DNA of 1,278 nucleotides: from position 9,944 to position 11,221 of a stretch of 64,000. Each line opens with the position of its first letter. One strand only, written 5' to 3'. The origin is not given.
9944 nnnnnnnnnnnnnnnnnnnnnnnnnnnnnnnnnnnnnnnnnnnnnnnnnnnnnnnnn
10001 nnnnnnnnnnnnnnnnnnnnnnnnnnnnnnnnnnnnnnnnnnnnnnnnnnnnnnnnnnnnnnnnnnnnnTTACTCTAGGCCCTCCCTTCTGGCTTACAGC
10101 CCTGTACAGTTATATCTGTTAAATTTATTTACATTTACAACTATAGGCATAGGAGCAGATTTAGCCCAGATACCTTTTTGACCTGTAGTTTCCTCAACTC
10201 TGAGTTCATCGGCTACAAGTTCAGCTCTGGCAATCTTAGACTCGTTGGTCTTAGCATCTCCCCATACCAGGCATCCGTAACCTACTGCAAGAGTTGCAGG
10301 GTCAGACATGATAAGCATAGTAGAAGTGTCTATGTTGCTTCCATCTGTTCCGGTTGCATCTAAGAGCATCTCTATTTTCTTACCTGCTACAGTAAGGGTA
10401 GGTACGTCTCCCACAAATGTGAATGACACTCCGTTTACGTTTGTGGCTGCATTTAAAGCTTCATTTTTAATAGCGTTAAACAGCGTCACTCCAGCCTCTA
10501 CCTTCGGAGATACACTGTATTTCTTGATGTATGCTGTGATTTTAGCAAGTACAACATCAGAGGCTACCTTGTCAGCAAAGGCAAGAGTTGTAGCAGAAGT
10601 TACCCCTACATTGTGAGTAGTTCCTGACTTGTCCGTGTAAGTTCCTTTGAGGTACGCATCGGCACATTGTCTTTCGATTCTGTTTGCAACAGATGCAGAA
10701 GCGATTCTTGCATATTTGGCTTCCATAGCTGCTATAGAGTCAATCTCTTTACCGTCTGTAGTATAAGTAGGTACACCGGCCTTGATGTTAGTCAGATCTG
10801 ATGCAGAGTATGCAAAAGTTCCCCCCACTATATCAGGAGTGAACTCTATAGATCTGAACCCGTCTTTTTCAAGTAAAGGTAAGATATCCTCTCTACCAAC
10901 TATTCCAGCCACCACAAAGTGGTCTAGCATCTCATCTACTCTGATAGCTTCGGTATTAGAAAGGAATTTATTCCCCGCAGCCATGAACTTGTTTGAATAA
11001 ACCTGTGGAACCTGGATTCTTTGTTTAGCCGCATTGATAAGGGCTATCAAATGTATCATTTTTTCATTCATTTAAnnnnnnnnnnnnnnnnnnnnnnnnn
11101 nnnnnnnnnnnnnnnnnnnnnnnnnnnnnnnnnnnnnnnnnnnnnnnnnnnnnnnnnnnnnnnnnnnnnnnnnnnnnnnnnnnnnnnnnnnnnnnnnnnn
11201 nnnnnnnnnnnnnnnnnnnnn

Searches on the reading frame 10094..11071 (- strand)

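Call 6: search_protein_families(library=pfam, proteins=[window:10094-11071:-], max_evalue=0.01)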
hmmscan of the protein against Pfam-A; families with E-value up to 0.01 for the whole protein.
window:10094-11071:- (325 aa): 1 family
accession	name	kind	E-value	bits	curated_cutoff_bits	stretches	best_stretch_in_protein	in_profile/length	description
PF03864.22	Phage_cap_E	-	3.7e-09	36.5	22.9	1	11-185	5-179/329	Phage major capsid protein E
